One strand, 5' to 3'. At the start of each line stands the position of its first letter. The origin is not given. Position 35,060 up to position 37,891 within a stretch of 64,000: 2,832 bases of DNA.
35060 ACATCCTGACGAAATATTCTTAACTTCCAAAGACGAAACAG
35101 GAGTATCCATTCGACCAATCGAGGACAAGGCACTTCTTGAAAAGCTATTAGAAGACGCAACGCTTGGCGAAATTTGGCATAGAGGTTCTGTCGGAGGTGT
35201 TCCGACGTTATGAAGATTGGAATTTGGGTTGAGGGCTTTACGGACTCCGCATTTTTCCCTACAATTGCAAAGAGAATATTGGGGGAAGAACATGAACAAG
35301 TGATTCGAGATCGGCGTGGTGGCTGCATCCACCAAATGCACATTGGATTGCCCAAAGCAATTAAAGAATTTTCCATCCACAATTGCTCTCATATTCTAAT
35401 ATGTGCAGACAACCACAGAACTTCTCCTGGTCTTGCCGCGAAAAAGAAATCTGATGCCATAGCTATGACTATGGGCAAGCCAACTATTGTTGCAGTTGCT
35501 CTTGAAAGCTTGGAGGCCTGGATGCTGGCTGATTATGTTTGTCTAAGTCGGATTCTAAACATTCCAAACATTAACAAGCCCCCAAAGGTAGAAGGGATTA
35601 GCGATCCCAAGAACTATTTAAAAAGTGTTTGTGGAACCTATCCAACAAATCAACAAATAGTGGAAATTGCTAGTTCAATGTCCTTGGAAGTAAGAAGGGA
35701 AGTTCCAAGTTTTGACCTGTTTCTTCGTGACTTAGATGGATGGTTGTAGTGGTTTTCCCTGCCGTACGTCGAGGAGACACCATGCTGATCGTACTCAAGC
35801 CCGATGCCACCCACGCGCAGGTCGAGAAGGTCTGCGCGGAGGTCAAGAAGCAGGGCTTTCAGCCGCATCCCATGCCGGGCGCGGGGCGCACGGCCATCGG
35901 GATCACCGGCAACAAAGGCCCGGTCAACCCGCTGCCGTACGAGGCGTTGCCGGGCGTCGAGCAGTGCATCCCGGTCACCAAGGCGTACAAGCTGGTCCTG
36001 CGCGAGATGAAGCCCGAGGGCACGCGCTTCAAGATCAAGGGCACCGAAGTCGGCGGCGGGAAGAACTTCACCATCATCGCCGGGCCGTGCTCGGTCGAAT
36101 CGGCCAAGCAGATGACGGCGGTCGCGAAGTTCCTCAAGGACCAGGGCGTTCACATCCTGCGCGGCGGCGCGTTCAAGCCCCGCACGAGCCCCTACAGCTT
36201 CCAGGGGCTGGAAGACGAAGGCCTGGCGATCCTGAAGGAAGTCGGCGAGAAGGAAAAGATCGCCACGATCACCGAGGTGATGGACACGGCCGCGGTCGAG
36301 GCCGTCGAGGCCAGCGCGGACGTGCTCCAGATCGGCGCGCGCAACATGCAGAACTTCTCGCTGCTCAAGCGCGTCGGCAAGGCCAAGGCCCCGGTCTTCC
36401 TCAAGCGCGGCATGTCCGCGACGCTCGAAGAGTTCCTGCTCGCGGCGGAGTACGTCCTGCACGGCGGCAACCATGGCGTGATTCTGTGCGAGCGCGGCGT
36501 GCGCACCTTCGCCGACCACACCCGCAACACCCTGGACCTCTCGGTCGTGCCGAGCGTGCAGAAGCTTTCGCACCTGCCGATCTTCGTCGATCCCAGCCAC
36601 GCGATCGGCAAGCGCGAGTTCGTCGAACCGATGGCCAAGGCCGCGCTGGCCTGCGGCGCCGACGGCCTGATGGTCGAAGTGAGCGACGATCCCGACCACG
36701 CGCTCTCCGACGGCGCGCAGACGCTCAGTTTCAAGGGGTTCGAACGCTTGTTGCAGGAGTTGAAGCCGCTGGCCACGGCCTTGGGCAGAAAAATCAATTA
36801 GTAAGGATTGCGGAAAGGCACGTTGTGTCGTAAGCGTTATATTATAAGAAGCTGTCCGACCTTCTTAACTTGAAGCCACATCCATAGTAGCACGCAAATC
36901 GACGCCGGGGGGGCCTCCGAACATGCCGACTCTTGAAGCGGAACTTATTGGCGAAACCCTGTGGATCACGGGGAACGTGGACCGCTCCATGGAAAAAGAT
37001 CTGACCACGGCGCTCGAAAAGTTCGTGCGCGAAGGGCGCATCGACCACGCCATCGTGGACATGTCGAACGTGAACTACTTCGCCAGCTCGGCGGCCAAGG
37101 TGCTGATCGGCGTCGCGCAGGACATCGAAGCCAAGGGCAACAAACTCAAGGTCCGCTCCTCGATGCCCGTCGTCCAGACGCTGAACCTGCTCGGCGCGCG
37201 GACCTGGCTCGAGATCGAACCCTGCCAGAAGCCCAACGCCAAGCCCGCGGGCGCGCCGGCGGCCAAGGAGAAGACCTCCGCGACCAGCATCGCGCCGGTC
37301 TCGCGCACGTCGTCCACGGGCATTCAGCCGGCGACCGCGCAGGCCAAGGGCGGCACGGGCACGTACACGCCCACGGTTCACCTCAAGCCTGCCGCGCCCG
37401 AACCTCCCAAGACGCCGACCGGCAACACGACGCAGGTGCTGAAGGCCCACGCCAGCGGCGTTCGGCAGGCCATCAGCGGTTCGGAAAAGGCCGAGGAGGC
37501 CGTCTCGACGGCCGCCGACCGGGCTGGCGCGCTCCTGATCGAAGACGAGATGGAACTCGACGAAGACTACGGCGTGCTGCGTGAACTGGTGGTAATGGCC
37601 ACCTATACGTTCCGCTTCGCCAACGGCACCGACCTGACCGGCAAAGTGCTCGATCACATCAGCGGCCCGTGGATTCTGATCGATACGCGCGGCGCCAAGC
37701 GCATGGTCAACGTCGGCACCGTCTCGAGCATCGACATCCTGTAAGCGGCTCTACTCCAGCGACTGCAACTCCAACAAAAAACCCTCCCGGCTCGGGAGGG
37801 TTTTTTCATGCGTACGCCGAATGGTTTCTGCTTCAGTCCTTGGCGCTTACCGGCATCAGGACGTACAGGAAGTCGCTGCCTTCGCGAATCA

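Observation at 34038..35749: Two-gene AT-rich cassette: ABC/AAA_21-type ATPase coupled to a DUF4276 (Toprim-like) protein, a candidate uncharacterised OLD/PARIS/AbiL-like defence module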

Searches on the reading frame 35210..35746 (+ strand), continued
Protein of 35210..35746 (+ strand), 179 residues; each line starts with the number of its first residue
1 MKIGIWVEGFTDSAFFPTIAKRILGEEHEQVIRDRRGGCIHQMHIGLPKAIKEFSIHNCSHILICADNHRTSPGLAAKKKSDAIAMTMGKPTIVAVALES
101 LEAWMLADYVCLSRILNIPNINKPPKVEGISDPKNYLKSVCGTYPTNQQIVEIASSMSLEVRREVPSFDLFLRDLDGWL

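Call 56: fold_search(model_id=the predicted structure, library=viral)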
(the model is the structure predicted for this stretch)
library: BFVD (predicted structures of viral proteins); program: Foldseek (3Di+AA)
matches with E <= 10: 669; with E <= 0.001: 0
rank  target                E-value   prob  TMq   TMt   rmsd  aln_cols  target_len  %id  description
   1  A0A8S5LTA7            5.0e-03  1.00  0.53  0.47   6.3       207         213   13  RloB-like protein [Myoviridae sp. ct25F5]
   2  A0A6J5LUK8            6.7e-02  0.33  0.28  0.24  14.8       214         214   10  Uncharacterized protein [uncultured Caudovirales phage]
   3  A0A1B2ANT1            7.1e-02  0.85  0.46  0.22   9.0       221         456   12  (no name in the UniProt tables at hand)
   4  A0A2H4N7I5            7.9e-02  0.57  0.31  0.14  11.5       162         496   12  (no name in the UniProt tables at hand)
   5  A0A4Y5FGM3            7.9e-02  0.44  0.34  0.24  11.9       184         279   10  Uncharacterized protein [Lactobacillus phage 3-521]
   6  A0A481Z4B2            7.9e-02  0.38  0.29  0.20  15.4       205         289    8  Uncharacterized protein [Pithovirus LCPAC104]
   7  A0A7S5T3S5            8.4e-02  0.60  0.38  0.17  11.5       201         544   13  (no name in the UniProt tables at hand)
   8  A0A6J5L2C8            9.9e-02  0.54  0.38  0.27  12.8       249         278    7  Uncharacterized protein [uncultured Caudovirales phage]
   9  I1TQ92                9.9e-02  0.41  0.32  0.30  13.9       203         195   11  (no name in the UniProt tables at hand)
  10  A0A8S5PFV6            1.1e-01  0.18  0.23  0.11  15.1       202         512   10  PRTase-CE domain-containing protein [Siphoviridae sp. ctvNP11]
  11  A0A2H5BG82            1.2e-01  0.63  0.39  0.13  12.1       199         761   10  (no name in the UniProt tables at hand)
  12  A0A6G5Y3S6            1.2e-01  0.33  0.32  0.12  16.1       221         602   12  (no name in the UniProt tables at hand)
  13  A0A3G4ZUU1            1.2e-01  0.33  0.32  0.12  18.8       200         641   12  Uncharacterized protein [Edafosvirus sp.]
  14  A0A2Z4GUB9            1.3e-01  0.69  0.42  0.15  11.2       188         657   13  (no name in the UniProt tables at hand)
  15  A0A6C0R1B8            1.3e-01  0.57  0.32  0.37  10.4       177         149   17  Hybrid sensor histidine kinase-response regulator [Alteromonas phage vB_AmeM_PT11-V22]
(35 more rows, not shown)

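Call 57: find_encoding_contigs(protein=P0203, flank=7000, max_places=2)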
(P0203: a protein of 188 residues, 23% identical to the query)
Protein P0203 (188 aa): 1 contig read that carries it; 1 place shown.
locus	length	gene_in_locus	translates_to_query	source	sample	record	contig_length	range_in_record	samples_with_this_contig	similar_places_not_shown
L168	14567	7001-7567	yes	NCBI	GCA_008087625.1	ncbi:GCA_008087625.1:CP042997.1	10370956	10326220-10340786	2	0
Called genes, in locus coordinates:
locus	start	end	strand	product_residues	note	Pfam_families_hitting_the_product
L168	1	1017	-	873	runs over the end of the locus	PF02518:HATPase_c, PF00204:DNA_gyraseB, PF01751:Toprim, PF00986:DNA_gyraseB_C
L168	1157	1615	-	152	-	PF05258:DciA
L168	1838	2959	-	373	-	PF00712:DNA_pol3_beta, PF02767:DNA_pol3_beta_2, PF02768:DNA_pol3_beta_3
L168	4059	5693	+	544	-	PF13231:PMT_2 (weak)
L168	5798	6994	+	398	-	PF02463:SMC_N, PF13175:AAA_15, PF13476:AAA_23 (weak), PF13304:AAA_21, PF13175:AAA_15 (weak)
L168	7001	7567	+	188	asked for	PF14103:DUF4276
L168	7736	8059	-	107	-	PF07110:EthD (weak)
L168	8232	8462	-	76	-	-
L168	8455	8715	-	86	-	-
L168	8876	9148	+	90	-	-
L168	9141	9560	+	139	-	PF01850:PIN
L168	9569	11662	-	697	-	PF04151:PPC (faint)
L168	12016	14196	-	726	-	PF07583:PSCyt2, PF07587:PSD1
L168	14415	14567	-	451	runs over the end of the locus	PF07394:DUF1501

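Call 58: find_encoding_contigs(protein=P0238, flank=7000, max_places=2)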
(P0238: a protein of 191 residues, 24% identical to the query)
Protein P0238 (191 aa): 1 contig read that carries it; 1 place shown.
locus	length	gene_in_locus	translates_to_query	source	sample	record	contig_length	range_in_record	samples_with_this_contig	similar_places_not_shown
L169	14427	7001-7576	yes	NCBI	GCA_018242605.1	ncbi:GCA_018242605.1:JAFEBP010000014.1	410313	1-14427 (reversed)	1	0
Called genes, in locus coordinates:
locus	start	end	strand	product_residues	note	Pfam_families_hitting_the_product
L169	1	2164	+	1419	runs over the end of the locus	PF12768:Rax2 (faint), PF17164:DUF5122 (faint), PF13385:Laminin_G_3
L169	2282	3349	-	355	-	-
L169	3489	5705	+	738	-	PF22124:Glyco_hydro_95_cat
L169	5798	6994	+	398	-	PF02463:SMC_N, PF11398:DUF2813 (faint), PF13175:AAA_15, PF13476:AAA_23, PF13304:AAA_21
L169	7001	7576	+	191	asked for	PF14103:DUF4276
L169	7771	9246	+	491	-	PF00180:Iso_dh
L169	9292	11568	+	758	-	PF24883:NPHP3_N (faint), PF05729:NACHT, PF13401:AAA_22 (faint)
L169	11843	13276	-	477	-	-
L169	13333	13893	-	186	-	-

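Call 59: find_encoding_contigs(protein=P0227, flank=7000, max_places=2)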
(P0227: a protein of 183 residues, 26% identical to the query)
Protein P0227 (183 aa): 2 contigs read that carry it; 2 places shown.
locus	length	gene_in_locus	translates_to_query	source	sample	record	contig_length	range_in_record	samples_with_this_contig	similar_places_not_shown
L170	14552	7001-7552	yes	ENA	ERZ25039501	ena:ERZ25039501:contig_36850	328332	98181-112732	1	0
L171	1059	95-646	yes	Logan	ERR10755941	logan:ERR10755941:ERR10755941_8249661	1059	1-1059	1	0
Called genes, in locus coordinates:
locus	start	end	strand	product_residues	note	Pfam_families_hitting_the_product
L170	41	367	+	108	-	PF00581:Rhodanese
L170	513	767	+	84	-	-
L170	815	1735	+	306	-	PF13490:zf-HC2 (weak), PF00069:Pkinase, PF07714:PK_Tyr_Ser-Thr, PF01636:APH (faint)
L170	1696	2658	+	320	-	PF00069:Pkinase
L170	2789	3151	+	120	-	PF25175:Beta-prop_WDR5 (weak)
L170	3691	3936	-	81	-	-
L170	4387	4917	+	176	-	PF13371:TPR_9 (weak), PF13428:TPR_14 (faint), PF00515:TPR_1 (weak), PF07719:TPR_2 (weak), PF13424:TPR_12 (weak), PF13414:TPR_11 (weak), PF07719:TPR_2 (weak), PF13414:TPR_11 (weak), +4 more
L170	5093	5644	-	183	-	-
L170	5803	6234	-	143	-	-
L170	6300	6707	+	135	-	-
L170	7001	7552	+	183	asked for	PF14103:DUF4276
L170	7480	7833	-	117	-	-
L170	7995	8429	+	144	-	-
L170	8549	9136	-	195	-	PF05685:Uma2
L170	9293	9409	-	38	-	-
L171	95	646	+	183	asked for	PF14103:DUF4276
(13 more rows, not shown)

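Call 76: find_related_loci(query=A2, collection=viral_contigs, flank=6000)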
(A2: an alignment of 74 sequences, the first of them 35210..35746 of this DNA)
Query A2 (179 aa) in viral_contigs; peptide patterns used: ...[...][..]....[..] (x = any residue, [..] = any of these).
28 stretches matched a pattern; 3 encode a relative of the query (tblastn E <= 1e-3); 3 distinct loci.
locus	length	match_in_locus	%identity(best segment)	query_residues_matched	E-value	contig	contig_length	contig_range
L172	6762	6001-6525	22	2-171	5e-9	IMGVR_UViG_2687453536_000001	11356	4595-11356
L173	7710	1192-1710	24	4-168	2e-7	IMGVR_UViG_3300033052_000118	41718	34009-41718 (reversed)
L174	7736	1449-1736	31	84-172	9e-5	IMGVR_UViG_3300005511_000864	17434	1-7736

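Call 78: search_dna_similar(query=window:35210-35746:+, collection=plasmids, mode=protein, max_evalue=0.001, max_rows=15)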
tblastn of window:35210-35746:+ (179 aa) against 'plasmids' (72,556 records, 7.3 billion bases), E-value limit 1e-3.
No match.

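Call 93: find_encoding_contigs(protein=P0271, flank=8000, max_places=2)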
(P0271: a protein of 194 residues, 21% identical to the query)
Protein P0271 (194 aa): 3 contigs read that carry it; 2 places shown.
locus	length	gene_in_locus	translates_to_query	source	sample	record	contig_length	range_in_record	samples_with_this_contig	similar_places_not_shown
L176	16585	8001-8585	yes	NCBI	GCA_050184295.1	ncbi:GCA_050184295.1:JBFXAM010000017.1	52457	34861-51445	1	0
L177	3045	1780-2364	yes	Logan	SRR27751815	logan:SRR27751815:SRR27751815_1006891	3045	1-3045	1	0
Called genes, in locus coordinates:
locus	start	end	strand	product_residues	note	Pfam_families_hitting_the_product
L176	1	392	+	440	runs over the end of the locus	PF12576:DUF3754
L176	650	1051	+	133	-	PF03061:4HBT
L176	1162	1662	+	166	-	PF19571:ACT_8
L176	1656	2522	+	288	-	PF00561:Abhydrolase_1, PF12146:Hydrolase_4, PF12697:Abhydrolase_6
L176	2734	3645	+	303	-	PF07608:DUF1571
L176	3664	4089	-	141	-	-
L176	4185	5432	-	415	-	PF02606:LpxK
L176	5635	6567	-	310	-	PF01073:3Beta_HSD, PF01370:Epimerase, PF04321:RmlD_sub_bind, PF16363:GDP_Man_Dehyd, PF07993:NAD_binding_4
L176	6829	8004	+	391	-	PF02463:SMC_N, PF13175:AAA_15, PF13476:AAA_23, PF13304:AAA_21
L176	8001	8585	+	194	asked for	PF14103:DUF4276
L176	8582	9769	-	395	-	PF02771:Acyl-CoA_dh_N, PF02770:Acyl-CoA_dh_M, PF00441:Acyl-CoA_dh_1, PF08028:Acyl-CoA_dh_2 (weak)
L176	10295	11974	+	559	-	-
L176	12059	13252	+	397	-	PF01694:Rhomboid, PF13432:TPR_16 (weak)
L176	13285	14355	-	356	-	PF07238:PilZ (weak), PF00072:Response_reg, PF01627:Hpt (weak)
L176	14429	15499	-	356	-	PF00072:Response_reg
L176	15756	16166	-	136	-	PF00293:NUDIX, PF14815:NUDIX_4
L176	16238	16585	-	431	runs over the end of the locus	PF09298:FAA_hydrolase_N, PF01557:FAA_hydrolase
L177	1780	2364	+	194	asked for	PF14103:DUF4276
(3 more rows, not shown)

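Call 94: find_encoding_contigs(protein=P0188, flank=8000, max_places=2)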
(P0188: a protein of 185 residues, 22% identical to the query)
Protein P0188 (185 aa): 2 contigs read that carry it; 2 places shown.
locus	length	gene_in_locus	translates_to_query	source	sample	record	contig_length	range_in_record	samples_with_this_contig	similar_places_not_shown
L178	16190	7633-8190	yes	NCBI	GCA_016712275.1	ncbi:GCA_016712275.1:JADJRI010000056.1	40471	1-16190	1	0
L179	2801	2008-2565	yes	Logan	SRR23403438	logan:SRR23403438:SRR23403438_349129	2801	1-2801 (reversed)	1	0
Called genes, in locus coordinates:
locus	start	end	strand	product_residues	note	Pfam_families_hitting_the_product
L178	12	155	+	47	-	-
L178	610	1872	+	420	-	-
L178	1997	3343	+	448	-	PF01512:Complex1_51K, PF10589:NADH_4Fe-4S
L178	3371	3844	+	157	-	-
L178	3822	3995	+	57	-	-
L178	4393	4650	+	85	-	PF14076:DUF4258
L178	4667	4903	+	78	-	-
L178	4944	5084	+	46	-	-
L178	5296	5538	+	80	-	PF04255:DUF433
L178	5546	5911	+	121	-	PF18478:PIN_10 (weak), PF18480:DUF5615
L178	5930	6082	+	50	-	-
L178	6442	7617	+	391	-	PF02463:SMC_N, PF13175:AAA_15, PF13476:AAA_23, PF13304:AAA_21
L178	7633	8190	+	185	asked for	PF14103:DUF4276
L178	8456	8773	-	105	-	-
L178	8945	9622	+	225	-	-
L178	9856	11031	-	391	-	-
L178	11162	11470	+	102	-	-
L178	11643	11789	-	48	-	PF07589:PEP_exosort_dom (weak)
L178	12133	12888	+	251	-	-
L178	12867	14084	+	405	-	-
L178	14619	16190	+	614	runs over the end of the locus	-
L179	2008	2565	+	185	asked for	PF14103:DUF4276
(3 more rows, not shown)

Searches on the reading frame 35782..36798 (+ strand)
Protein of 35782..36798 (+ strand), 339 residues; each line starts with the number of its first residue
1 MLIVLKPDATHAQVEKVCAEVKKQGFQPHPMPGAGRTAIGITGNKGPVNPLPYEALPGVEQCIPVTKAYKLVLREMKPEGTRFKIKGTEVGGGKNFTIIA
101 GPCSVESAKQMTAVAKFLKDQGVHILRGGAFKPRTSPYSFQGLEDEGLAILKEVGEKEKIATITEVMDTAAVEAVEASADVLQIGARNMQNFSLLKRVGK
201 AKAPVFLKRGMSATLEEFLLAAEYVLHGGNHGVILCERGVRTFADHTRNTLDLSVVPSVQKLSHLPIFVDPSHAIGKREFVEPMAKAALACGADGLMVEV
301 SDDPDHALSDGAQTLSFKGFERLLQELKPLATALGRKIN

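Call 27: find_related_loci(query=window:35782-36798:+, collection=genome_contigs, flank=10000)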
Query window:35782-36798:+ (339 aa) in genome_contigs; peptide patterns used: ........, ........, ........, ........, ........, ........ (x = any residue, [..] = any of these).
600 stretches matched a pattern (row limit reached: there are more); 599 encode a relative of the query (tblastn E <= 1e-3); the best 80 are kept; 80 distinct loci.
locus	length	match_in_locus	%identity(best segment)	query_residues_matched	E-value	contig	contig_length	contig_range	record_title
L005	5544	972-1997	59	1-339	4e-135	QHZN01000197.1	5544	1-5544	MAG: Acidobacteria bacterium isolate gp13 AA74 14_0903_16_40cm_scaffold_18061_curated, whole genome shotgun sequence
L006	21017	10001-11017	57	1-338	3e-128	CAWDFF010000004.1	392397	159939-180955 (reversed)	MAG: Terriglobia bacterium isolate MFD06085.bin.1.22 genome assembly, contig: contig_11269, whole genome shotgun sequenc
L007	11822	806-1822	57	1-338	9e-128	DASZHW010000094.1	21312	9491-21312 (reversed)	MAG TPA_asm: Terriglobales bacterium isolate SMAG_U6586 k141_3699829, whole genome shotgun sequence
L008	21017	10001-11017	57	1-338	2e-127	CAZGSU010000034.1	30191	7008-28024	MAG TPA_asm: uncultured Acidobacteriaceae bacterium isolate binchicken_co279_156 genome assembly, contig: k141_511505, w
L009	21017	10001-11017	58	1-338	3e-127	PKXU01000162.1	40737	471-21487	MAG: Acidobacteriaceae bacterium isolate palsa_277 73.20120500_P24.13_contig_1420, whole genome shotgun sequence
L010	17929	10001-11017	58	1-338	6e-127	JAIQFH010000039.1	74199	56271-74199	MAG: Terriglobia bacterium isolate SRVP_4 SR-VP_26_10_2019_C_20cm_scaffold_691, whole genome shotgun sequence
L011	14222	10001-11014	56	1-338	1e-126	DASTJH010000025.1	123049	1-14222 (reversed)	MAG TPA_asm: Terriglobales bacterium isolate SMAG_U1436 k141_570065, whole genome shotgun sequence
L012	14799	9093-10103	56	1-338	6e-126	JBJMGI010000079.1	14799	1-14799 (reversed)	MAG: Terriglobales bacterium isolate H2_16_all_fractions_metab_conc_43_58_14 k255_5304736, whole genome shotgun sequence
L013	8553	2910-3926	55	1-338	2e-125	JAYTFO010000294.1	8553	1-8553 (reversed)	MAG: Acidobacteriota bacterium isolate GFS_2191 GFS_2191_293, whole genome shotgun sequence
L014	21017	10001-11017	55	1-338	4e-125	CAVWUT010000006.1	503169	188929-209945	MAG: Terriglobia bacterium isolate MFD09222.bin.2.93 genome assembly, contig: contig_28320, whole genome shotgun sequenc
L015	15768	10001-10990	57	1-330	2e-125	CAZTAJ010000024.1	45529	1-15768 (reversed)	MAG TPA_asm: uncultured Verrucomicrobiota bacterium isolate SRP272421_co4_360 genome assembly, contig: NODE_1305_length_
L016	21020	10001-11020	55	1-339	2e-124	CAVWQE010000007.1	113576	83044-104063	MAG: uncultured Acidobacteriota bacterium isolate MFD04967.bin.1.175 genome assembly, contig: contig_49911, whole genome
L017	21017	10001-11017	56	1-338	6e-124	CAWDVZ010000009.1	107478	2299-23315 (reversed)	MAG: uncultured Acidobacteriaceae bacterium isolate MFD05705.bin.4.70 genome assembly, contig: contig_41753, whole genom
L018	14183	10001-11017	55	1-338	6e-124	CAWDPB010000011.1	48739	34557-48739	MAG: uncultured Acidobacteriaceae bacterium isolate MFD04752.bin.2.1 genome assembly, contig: contig_11150, whole genome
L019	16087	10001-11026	56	1-339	7e-124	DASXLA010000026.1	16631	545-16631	MAG TPA_asm: Candidatus Acidoferrum sp. isolate SMAG_U5290 k141_4285055, whole genome shotgun sequence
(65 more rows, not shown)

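Call 61: search_protein_families(library=pfam, proteins=[window:35782-36798:+], max_evalue=0.001)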
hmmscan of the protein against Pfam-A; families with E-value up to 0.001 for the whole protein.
window:35782-36798:+ (339 aa): 3 families
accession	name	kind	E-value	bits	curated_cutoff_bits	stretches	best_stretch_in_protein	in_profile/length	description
PF00793.26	DAHP_synth_1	-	1e-76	257.9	25.5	1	88-329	10-263/270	DAHP synthetase I family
PF18152.6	DAHP_snth_FXD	-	1.6e-17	63.5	27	1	1-67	1-67/67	DAHP synthase ferredoxin-like domain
PF03102.20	NeuB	-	1.9e-08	34.5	22.1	1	142-338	52-240/241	NeuB family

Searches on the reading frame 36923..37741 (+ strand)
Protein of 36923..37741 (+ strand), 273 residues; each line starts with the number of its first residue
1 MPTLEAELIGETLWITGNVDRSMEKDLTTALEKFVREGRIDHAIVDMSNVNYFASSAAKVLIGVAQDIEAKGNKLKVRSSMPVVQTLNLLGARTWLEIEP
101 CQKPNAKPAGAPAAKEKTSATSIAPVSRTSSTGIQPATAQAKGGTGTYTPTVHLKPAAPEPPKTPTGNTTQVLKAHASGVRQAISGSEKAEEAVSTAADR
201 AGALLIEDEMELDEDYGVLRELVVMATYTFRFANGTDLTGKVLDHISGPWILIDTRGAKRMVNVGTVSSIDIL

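Call 61: search_protein_families(library=pfam, proteins=[window:36923-37741:+], max_evalue=0.001)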
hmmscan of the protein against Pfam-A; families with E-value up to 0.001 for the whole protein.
window:36923-37741:+ (273 aa): 2 families
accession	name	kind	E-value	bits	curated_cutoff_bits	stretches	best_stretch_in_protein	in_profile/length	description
PF01740.26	STAS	-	8.7e-08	32.3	22.6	1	15-92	15-93/106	STAS domain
PF13466.11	STAS_2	-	2.2e-05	25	29.2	1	15-90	3-77/80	STAS domain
